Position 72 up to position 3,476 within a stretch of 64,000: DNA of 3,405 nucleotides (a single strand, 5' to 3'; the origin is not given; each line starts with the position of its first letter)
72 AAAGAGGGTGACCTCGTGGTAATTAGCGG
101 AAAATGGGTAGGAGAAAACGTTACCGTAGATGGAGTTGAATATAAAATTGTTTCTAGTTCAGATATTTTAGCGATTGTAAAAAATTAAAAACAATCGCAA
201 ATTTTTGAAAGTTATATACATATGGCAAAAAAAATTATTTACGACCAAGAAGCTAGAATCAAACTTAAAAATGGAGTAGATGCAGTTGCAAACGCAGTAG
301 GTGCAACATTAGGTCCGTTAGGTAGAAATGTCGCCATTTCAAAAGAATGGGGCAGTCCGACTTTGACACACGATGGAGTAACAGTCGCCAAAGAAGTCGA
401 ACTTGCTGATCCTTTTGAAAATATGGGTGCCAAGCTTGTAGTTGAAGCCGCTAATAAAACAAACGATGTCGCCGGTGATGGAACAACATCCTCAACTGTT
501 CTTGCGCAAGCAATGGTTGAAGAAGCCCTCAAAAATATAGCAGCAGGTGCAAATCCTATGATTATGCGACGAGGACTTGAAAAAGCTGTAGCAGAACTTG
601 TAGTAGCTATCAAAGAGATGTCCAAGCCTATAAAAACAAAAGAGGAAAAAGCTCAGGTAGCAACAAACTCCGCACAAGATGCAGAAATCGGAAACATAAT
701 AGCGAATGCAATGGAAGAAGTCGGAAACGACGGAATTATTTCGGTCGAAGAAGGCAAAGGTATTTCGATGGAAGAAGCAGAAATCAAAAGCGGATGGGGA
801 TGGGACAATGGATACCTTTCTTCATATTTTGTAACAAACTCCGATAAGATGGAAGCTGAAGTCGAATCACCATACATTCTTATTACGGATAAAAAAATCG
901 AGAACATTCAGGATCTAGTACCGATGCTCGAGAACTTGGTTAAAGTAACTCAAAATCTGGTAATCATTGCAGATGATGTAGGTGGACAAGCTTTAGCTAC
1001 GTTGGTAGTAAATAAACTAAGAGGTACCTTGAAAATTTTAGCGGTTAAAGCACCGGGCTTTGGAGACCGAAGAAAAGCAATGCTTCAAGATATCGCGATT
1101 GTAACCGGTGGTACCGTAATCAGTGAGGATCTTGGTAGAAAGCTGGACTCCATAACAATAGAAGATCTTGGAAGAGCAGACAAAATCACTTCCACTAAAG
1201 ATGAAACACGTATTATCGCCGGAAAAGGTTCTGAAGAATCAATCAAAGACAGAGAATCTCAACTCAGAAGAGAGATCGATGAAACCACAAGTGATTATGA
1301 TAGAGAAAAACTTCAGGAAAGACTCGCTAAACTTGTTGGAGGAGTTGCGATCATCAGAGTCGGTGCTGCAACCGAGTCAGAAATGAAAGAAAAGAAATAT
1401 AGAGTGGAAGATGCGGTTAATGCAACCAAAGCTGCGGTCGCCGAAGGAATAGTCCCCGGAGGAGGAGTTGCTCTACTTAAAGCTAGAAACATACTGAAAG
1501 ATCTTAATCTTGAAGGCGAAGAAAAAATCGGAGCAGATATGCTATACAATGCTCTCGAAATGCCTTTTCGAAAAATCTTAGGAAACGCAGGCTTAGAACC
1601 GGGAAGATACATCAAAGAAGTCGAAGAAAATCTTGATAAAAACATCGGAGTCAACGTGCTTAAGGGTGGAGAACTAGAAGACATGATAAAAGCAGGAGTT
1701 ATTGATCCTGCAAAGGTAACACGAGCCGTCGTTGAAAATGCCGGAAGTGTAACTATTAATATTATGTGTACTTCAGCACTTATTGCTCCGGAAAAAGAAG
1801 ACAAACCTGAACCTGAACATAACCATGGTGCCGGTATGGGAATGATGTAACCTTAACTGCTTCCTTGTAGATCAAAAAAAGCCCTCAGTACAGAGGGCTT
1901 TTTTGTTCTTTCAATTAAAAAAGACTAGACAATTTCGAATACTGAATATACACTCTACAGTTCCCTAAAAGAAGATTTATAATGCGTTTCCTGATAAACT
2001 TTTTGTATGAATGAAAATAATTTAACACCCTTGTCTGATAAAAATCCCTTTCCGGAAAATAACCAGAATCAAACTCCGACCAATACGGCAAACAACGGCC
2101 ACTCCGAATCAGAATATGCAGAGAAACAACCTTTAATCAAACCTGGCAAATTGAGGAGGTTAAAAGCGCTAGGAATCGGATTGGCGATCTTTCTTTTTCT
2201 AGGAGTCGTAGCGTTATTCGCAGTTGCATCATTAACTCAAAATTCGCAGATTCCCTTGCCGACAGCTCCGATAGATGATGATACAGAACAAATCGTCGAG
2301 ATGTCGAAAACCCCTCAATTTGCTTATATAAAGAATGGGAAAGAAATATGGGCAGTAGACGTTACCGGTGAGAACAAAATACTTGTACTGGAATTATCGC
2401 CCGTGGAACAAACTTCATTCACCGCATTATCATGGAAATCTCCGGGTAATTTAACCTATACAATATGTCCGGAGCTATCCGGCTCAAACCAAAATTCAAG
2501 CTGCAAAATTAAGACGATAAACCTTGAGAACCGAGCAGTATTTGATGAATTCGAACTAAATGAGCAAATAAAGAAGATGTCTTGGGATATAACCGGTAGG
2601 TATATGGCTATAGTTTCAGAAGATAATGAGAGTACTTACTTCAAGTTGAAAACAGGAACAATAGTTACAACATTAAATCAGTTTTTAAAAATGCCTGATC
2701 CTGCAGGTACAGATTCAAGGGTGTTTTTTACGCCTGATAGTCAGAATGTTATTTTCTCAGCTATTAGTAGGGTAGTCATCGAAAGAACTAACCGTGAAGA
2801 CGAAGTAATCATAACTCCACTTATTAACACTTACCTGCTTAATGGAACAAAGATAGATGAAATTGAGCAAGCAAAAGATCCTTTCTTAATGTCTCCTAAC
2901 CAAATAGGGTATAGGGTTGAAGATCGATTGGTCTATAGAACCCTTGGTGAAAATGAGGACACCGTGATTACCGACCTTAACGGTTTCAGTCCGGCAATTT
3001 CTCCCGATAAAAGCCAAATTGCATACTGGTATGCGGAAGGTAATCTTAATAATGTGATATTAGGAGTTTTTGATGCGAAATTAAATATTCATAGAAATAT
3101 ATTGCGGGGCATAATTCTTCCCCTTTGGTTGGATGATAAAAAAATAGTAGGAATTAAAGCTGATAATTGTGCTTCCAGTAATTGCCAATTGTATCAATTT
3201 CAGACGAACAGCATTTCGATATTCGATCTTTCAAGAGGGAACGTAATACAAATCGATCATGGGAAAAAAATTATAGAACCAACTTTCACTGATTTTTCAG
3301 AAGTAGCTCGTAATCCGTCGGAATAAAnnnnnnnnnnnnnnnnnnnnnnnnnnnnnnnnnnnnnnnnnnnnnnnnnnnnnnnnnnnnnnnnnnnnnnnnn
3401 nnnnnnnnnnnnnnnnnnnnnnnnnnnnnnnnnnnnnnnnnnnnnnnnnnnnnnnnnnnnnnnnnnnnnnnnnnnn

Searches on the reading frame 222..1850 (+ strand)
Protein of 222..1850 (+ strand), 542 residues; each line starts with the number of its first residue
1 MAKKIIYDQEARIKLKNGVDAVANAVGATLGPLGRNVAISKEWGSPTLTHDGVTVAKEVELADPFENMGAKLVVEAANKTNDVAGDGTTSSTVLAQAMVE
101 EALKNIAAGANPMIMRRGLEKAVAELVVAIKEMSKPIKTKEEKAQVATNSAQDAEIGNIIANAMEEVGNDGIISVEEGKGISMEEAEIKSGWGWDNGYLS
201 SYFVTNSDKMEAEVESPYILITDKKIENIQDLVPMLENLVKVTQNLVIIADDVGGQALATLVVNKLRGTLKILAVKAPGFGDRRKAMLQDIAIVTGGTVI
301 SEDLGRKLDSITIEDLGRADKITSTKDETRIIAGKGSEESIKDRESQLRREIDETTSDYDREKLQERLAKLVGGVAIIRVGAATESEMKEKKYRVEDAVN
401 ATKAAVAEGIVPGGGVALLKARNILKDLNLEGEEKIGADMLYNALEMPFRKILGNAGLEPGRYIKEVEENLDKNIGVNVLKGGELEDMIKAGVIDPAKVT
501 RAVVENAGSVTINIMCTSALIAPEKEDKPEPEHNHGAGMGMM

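Call 38: search_protein_families(library=pfam, proteins=[window:222-1850:+])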
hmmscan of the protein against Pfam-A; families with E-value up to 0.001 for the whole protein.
window:222-1850:+ (542 aa): 1 family
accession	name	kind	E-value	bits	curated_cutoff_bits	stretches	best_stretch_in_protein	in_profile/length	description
PF00118.29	Cpn60_TCP1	-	2.2e-69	234.9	34.3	1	22-522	1-487/490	TCP-1/cpn60 chaperonin family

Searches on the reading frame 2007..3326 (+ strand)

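Call 38: search_protein_families(library=pfam, proteins=[window:2007-3326:+])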
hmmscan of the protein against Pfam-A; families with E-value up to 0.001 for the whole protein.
window:2007-3326:+ (439 aa): 1 family
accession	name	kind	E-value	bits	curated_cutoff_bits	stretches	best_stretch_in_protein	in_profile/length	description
PF12894.13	ANAPC4_WD40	-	3.3e-05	24.5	22.9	0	179-224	30-77/91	Anaphase-promoting complex subunit 4 WD40 domain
